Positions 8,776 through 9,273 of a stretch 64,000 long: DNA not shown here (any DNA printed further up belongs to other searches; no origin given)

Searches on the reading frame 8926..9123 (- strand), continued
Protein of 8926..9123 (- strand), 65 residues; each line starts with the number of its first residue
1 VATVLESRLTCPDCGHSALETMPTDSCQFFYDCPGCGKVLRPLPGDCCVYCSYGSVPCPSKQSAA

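Call 25: search_protein_families(library=pfam, alignment_id=A2, max_evalue=0.001)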
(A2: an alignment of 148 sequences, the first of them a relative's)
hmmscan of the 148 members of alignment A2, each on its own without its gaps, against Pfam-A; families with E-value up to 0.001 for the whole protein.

A. member 1, L004:1-225:+ (74 aa): 0 families

B. families by the number of members that match (of 148 scanned): 81 families (the first 25 are shown)
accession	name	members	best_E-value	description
PF02411.20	MerT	31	4.5e-49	MerT mercuric transport protein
PF00403.32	HMA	18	5.7e-17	Heavy-metal-associated domain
PF11431.13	Transport_MerF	6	2.1e-22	Membrane transport protein MerF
PF07992.20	Pyr_redox_2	5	2.1e-69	Pyridine nucleotide-disulphide oxidoreductase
PF02852.28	Pyr_redox_dim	5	6.8e-34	Pyridine nucleotide-disulphide oxidoreductase, dimerisation domain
PF00070.33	Pyr_redox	5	2.5e-22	Pyridine nucleotide-disulphide oxidoreductase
PF13738.12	Pyr_redox_3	5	3.1e-15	Pyridine nucleotide-disulphide oxidoreductase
PF03486.20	HI0933_like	5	3.7e-07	HI0933-like protein Rossmann domain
PF01266.30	DAO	4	5.7e-08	FAD dependent oxidoreductase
PF03203.19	MerC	3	6.4e-16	MerC mercury resistance protein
PF13545.12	HTH_Crp_2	3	1.8e-13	Crp-like helix-turn-helix domain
PF00890.30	FAD_binding_2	3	1.7e-06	FAD binding domain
PF00873.25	ACR_tran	2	6e-236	AcrB/AcrD/AcrF family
PF01758.21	SBF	2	4.1e-62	Sodium Bile acid symporter family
PF00027.35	cNMP_binding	2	9.3e-20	Cyclic nucleotide-binding domain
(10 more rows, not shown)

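Call 26: search_solved_structures(query=A1, max_evalue=10, show_alignments=2)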
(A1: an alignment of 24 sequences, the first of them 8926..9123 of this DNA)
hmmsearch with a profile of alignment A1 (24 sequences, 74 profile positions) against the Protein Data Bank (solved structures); distinct sequences matched with E-value up to 10: 16.
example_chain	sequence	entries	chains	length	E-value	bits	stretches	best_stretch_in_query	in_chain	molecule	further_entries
1qyp_A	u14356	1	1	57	0.0067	19.2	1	8-43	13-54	RNA POLYMERASE II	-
1h7v_A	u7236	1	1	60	0.28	14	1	33-48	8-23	RUBREDOXIN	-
1dx8_A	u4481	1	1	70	0.43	13.4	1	33-48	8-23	RUBREDOXIN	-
2chg_A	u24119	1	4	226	0.6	12.9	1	20-52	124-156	REPLICATION FACTOR C SMALL SUBUNIT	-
2d74_B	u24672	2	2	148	0.67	12.8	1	7-40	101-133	Translation initiation factor 2 beta subunit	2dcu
2chq_A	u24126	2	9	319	0.99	12.2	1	20-52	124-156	REPLICATION FACTOR C SMALL SUBUNIT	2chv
9zdi_A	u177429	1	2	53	1.2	12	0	33-48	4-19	Rubredoxin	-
2h0d_B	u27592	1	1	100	2.1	11.2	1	6-49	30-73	Ubiquitin ligase protein RING2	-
9dby_L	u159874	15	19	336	2.2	11.1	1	6-49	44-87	E3 ubiquitin-protein ligase RING2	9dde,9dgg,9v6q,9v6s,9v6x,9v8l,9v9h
8grm_N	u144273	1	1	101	2.2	11.1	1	6-49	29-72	Ring1B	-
8pp7_L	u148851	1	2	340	2.2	11.1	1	6-49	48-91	E3 ubiquitin-protein ligase RING2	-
7nd1_A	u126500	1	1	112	2.3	11.1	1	6-49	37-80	E3 ubiquitin-protein ligase RING2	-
4s3o_B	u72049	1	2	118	3.1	10.7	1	6-49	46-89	E3 ubiquitin-protein ligase RING2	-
3rpg_C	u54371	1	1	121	3.2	10.6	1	6-49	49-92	E3 ubiquitin-protein ligase RING2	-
2ckl_B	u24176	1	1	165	5.4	9.9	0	6-49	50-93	UBIQUITIN LIGASE PROTEIN RING2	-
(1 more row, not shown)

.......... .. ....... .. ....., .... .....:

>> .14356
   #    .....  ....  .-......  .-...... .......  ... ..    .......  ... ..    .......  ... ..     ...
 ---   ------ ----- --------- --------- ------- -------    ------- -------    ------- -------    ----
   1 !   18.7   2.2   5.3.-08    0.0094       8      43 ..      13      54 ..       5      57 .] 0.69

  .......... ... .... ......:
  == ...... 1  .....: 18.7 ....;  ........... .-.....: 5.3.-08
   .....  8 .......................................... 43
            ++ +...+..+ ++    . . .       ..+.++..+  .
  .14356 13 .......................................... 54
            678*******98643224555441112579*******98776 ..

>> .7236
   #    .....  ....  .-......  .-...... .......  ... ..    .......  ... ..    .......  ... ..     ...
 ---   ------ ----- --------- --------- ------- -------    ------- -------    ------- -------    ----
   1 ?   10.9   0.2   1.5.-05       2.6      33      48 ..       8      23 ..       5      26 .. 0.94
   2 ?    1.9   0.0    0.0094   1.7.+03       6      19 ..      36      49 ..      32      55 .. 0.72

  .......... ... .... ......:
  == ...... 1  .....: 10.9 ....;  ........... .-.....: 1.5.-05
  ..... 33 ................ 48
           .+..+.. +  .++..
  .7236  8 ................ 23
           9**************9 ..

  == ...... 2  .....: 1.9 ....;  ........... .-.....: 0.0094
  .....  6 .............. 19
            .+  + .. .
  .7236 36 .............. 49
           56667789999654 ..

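Call 29: search_protein_families(library=pfam, alignment_id=A3, max_evalue=0.001)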
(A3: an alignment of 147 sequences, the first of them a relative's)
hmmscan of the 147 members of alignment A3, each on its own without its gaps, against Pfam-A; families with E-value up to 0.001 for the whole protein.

A. member 1, L004:533-2236:+ (567 aa): 4 families
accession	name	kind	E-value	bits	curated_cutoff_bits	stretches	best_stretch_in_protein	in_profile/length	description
PF01406.26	tRNA-synt_1e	-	9.3e-105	350.7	27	1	40-358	2-299/301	tRNA synthetases class I (C) catalytic domain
PF09334.17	tRNA-synt_1g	-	1.5e-07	31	20.1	0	60-131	13-82/391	tRNA synthetases class I (M)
PF23493.1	CysS_C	-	2.5e-06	27.9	23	1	516-558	4-46/51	Cysteinyl-tRNA ligase anticodon binding domain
PF01921.24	tRNA-synt_1f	-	0.00051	19.5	27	0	298-367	273-337/360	tRNA synthetases class I (K)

B. families by the number of members that match (of 147 scanned): 87 families (the first 25 are shown)
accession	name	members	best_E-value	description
PF03992.22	ABM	5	1.6e-13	Antibiotic biosynthesis monooxygenase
PF01406.26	tRNA-synt_1e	3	5.3e-114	tRNA synthetases class I (C) catalytic domain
PF03243.20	MerB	3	3.9e-30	Alkylmercury lyase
PF12840.13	HTH_20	3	2.8e-14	Helix-turn-helix domain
PF23493.1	CysS_C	3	6e-12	Cysteinyl-tRNA ligase anticodon binding domain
PF01022.26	HTH_5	3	1.8e-08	Bacterial regulatory protein, arsR family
PF07992.20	Pyr_redox_2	2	1e-55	Pyridine nucleotide-disulphide oxidoreductase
PF00873.25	ACR_tran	2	2.7e-41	AcrB/AcrD/AcrF family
PF07732.21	Cu-oxidase_3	2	6.9e-40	Multicopper oxidase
PF07731.20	Cu-oxidase_2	2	1.2e-27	Multicopper oxidase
PF13192.12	Thioredoxin_3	2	2.9e-27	Thioredoxin domain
PF02852.28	Pyr_redox_dim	2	8.3e-25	Pyridine nucleotide-disulphide oxidoreductase, dimerisation domain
PF00070.33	Pyr_redox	2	1.9e-22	Pyridine nucleotide-disulphide oxidoreductase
PF08241.18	Methyltransf_11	2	2.7e-19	Methyltransferase domain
PF00394.28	Cu-oxidase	2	7e-17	Multicopper oxidase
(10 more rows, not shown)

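Call 32: search_dna_similar(query=window:8926-9123:-, collection=plasmids, mode=protein, max_rows=45, max_evalue=0.001, rows=spread)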
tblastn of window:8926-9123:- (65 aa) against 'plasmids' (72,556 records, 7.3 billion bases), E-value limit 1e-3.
Records with a match: 353; places in all: 375; records where one place covers at least 80% of the query: 336.
Best place of each record, by identity: 60-80% 321; <60% 32.
By first word of the organism name: Pseudomonas 87; Klebsiella 43; Aeromonas 27; Enterobacter 19; Citrobacter 17; Hymenobacter 13; Ensifer 12; Sphingobium 10; Paraburkholderia 9; Sphingomonas 8; and 62 more.
By predicted mobility (MOB-suite, as given by PLSDB): non-mobilizable 145; mobilizable 108; conjugative 100.
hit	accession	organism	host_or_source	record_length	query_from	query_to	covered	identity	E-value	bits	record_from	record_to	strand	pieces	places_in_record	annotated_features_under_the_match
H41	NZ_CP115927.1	Agrobacterium tumefaciens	Chrysanthemum,cell culture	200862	3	64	95%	71.0%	2e-23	97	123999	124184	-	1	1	GDCCVxC domain-containing (seleno)protein | merF: mercury resistance system transport protein MerF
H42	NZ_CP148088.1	Sinorhizobium meliloti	Medicago sativa,cell culture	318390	5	63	91%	72.9%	2e-21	92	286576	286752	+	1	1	GDCCVxC domain-containing (seleno)protein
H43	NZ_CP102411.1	Ruegeria sp. YS9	seaweed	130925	5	64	92%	70.0%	2e-21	92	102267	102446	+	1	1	GDCCVxC domain-containing (seleno)protein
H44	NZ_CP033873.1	Caulobacter sp. FWC26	whole organism,isolated from activated ...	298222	7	65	91%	71.2%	1e-21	92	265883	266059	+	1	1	GDCCVxC domain-containing (seleno)protein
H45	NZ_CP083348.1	Ensifer adhaerens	cell culture,soil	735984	5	64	92%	68.3%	4e-21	91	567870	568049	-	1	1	GDCCVxC domain-containing (seleno)protein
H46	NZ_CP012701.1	Sphingopyxis macrogoltabida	whole organism,activated sludge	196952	2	64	97%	65.1%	2e-20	89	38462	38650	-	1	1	GDCCVxC domain-containing (seleno)protein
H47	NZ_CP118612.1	Ensifer adhaerens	Pure isolate,Rhizosphere of Cyperus ...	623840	5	64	92%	66.7%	1e-20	90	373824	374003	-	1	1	GDCCVxC domain-containing (seleno)protein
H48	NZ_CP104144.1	Rhizobium sullae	Sulla coronaria,cell culture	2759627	2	62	94%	65.6%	4e-20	88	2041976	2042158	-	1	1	record has no annotation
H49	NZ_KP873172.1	Pseudomonas aeruginosa PAO1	-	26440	2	63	95%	64.5%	4e-19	86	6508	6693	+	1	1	GDCCVxC domain-containing (seleno)protein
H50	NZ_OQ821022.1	Escherichia coli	-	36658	2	63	95%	64.5%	4e-19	86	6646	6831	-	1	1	GDCCVxC domain-containing (seleno)protein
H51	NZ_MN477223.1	Enterobacter cloacae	-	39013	2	63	95%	64.5%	4e-19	86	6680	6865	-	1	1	GDCCVxC domain-containing (seleno)protein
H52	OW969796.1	Klebsiella pneumoniae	Homo sapiens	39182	2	63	95%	64.5%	4e-19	86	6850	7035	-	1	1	hypothetical protein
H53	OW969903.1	Klebsiella pneumoniae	Homo sapiens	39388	2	63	95%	64.5%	4e-19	86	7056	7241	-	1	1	hypothetical protein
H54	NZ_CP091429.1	Escherichia coli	hospital wastewater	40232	2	63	95%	64.5%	4e-19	86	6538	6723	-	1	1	GDCCVxC domain-containing (seleno)protein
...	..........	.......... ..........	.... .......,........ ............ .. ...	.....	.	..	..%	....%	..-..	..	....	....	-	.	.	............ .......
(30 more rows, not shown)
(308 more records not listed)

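Call 33: get_annotated_region(hit=H49, flank=5000)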
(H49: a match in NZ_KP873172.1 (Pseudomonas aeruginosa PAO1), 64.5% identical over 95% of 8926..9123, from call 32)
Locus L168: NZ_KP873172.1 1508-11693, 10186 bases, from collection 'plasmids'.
description: Pseudomonas aeruginosa PAO1 plasmid pAMBL1, complete sequence
organism: Pseudomonas aeruginosa PAO1 (NCBI taxid 208964)
taxonomy: Bacteria; Pseudomonadota; Gammaproteobacteria; Pseudomonadales; Pseudomonadaceae; Pseudomonas; Pseudomonas aeruginosa; Pseudomonas aeruginosa PAO1
host: -; source: -; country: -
typing (MOB-suite, as given by PLSDB): conjugative; replicon rep_cluster_995; relaxase MOBQ; mating-pair formation MPF_T
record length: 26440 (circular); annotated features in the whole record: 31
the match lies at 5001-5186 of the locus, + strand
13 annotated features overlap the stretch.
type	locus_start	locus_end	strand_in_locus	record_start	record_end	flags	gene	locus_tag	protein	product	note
CDS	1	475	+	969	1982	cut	-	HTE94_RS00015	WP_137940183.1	replication protein RepA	-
CDS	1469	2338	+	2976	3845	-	-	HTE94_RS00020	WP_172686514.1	DNA-binding protein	-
CDS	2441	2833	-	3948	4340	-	-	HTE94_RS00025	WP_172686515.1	hypothetical protein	-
CDS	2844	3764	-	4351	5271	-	-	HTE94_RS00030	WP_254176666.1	type IV secretory system conjugative DNA transfer family protein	-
CDS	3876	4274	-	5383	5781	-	merR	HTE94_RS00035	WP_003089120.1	Hg(II)-responsive transcriptional regulator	-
CDS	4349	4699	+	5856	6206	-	-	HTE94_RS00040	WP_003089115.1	mercuric transporter MerT family protein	-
CDS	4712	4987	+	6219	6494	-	merP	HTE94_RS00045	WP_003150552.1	mercury resistance system periplasmic binding protein MerP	-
CDS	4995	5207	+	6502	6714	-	-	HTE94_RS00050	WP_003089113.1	GDCCVxC domain-containing (seleno)protein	-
CDS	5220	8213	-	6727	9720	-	-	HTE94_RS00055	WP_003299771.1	Tn3 family transposase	-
CDS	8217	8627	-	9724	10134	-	-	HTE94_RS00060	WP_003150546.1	putative toxin-antitoxin system toxin component, PIN family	-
CDS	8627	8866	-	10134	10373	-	-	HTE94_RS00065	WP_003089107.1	ribbon-helix-helix domain-containing protein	-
CDS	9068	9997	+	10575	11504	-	-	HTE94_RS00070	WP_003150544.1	recombinase family protein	GO:0006310 - DNA recombination [Evidence IEA]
CDS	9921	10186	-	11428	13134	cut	-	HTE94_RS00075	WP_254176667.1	type IV secretory system conjugative DNA transfer family protein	-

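Call 34: get_annotated_region(hit=H42, flank=5000)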
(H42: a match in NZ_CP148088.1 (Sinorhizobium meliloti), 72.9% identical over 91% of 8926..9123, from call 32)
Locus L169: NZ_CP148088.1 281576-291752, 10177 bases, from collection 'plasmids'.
description: Sinorhizobium meliloti strain 1132 plasmid pEm1132b, complete sequence
organism: Sinorhizobium meliloti (NCBI taxid 382)
taxonomy: Bacteria; Pseudomonadota; Alphaproteobacteria; Hyphomicrobiales; Rhizobiaceae; Sinorhizobium; Sinorhizobium meliloti
host: -; source: Medicago sativa,cell culture; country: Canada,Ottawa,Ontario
typing (MOB-suite, as given by PLSDB): conjugative; replicon rep_cluster_471; relaxase MOBP; mating-pair formation MPF_T
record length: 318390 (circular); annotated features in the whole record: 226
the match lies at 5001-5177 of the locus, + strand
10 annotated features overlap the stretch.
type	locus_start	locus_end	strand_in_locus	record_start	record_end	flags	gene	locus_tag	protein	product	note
CDS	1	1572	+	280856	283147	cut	-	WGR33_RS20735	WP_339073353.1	AAA family ATPase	-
CDS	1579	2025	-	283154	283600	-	-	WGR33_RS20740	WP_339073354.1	helix-turn-helix domain-containing protein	-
CDS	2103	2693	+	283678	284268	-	-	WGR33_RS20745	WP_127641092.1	hypothetical protein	-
CDS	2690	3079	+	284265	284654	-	-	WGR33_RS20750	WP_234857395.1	thioredoxin family protein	-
CDS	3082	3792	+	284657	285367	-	-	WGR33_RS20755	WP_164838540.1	cytochrome c biogenesis CcdA family protein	-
CDS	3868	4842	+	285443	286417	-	-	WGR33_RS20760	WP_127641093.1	bile acid:sodium symporter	-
CDS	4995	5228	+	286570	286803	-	-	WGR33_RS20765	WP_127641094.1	GDCCVxC domain-containing (seleno)protein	-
CDS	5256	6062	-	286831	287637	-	-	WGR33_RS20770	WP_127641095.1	sulfite exporter TauE/SafE family protein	GO:0006810 - transport [Evidence IEA]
CDS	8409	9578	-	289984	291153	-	tatA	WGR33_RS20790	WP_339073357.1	tyrosine aminotransferase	-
CDS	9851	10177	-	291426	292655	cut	-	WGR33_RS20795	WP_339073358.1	acetyl-CoA carboxylase biotin carboxylase subunit family protein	-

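Call 61: predict_structure(alignment_id=A5)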
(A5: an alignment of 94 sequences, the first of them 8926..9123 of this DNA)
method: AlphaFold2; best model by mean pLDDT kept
length: 65 residues; sequences in the alignment: 94
mean_pLDDT: 91.1   pTM: 0.73
mean pLDDT of the five models: 91.1, 88.2, 87.3, 84.3, 83.8
residues with pLDDT >= 90: 48; 70-90: 15; 50-70: 2; < 50: 0
segments of 3 or more residues with pLDDT < 50: none
pLDDT, mean of each block of 10 residues (from residue 1): 89 96 87 96 93 92 78
secondary structure, 60 per line:
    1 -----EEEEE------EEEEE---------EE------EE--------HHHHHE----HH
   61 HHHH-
elements in order: E6-10 E17-21 H49-53 H59-64

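Call 80: fold_search(model_id=the predicted structure, library=pdb)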
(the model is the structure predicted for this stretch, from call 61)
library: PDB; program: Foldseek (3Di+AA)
matches with E <= 10: 186; with E <= 0.001: 0
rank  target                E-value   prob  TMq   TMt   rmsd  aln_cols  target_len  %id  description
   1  9e71_BY               5.7e-01  0.63  0.46  0.46   4.4        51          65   25  Cryo-EM structure of the Pyrobaculum calidifontis 70S ribosome (released 2024-11-20)
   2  9kbo_D                9.4e-01  0.44  0.40  0.16   3.9        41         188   24  Crystal structure of human Shiftless (SFL) containing phosphorylation sites Ser249, Thr250, Thr253 and Ser256 (released 2025-11-19)
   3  9c6g_7                9.4e-01  0.23  0.36  0.06   4.5        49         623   16  Mcm double hexamer from human (released 2025-08-27)
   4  9kbo_B                1.0e+00  0.33  0.36  0.10   6.8        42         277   28  Crystal structure of human Shiftless (SFL) containing phosphorylation sites Ser249, Thr250, Thr253 and Ser256 (released 2025-11-19)
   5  4ywl_A                1.1e+00  0.41  0.43  0.13   3.7        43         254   26  Pyrococcus furiosus MCM N-terminal domain F179A point mutant pentameric ring (released 2015-09-23)
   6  9kbo_A                1.3e+00  0.38  0.38  0.10   6.5        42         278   28  Crystal structure of human Shiftless (SFL) containing phosphorylation sites Ser249, Thr250, Thr253 and Ser256 (released 2025-11-19)
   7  9e2z_7                1.3e+00  0.20  0.36  0.06   4.7        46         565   17  Cryo-EM structure of human CMG helicase stalled at G4-containing DNA template (released 2025-03-26)
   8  6skf_Bg               1.4e+00  0.21  0.39  0.32   6.3        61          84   21  Cryo-EM Structure of T. kodakarensis 70S ribosome (released 2020-07-29)
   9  9qf4_Be               1.6e+00  0.20  0.40  0.33   5.6        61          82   21  Structure of P. furiosus 70S ribosome grown at 95 degC (released 2025-11-05)
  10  6qaj_A                1.7e+00  0.20  0.34  0.06   4.2        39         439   33  Structure of the tripartite motif of KAP1/TRIM28 (released 2019-07-24)
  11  3wwn_B                1.8e+00  0.25  0.37  0.43   3.9        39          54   28  Crystal structure of LysZ from Thermus thermophilus complex with LysW (released 2014-11-19)
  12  7qca_LPP              1.8e+00  0.13  0.33  0.25   7.3        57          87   23  Spraguea lophii ribosome (released 2022-11-30)
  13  5eio_C                1.9e+00  0.30  0.36  0.48   2.9        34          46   29  Crystal structure of LysY from Thermus thermophilus complexed with NADP+ and LysW-gamma-aminoadipic semialdehyde (released 2016-03-23)
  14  8a38_A                1.9e+00  0.15  0.37  0.33   4.4        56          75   16  RING domain of human TRIM2 (released 2023-09-20)
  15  5fd5_B                1.9e+00  0.06  0.23  0.13   8.1        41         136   22  manganese uptake regulator (released 2016-12-28)
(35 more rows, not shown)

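Call 81: search_protein_representatives(alignment_id=A5)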
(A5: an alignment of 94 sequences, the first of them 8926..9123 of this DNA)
Query: 94 sequences, 72 profile positions. Proteins with E-value up to 0.001 (for the whole library): 3144; up to 1e-10: 2066; up to 1e-30: 26. The best 150 are listed.
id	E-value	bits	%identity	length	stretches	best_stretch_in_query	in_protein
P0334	9.5e-36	137.3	-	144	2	3-66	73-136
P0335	1.8e-32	126.8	-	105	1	2-69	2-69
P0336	2.1e-32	126.6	-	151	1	3-71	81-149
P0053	2.5e-32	126.4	-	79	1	2-71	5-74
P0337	5.2e-32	125.4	-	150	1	2-71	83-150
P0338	8.4e-32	124.7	-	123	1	4-68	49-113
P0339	9.4e-32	124.5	-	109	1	3-71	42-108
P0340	1.4e-31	124.0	-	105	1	2-71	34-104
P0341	1.9e-31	123.6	-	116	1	3-71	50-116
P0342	1.9e-31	123.6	-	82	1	3-71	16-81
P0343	2.1e-31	123.5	-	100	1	4-66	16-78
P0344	2.1e-31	123.4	-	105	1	4-68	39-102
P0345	2.3e-31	123.3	-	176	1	3-71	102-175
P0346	2.5e-31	123.2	-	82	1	4-66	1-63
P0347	3.0e-31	122.9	-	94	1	2-64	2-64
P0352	7.1e-31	121.7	-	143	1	3-71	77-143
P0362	1.4e-30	120.8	-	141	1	3-68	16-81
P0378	7.7e-30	118.4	-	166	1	4-71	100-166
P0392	1.6e-29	117.4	-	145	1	4-71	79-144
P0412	3.4e-29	116.3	-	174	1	3-71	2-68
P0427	7.0e-29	115.3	-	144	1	6-69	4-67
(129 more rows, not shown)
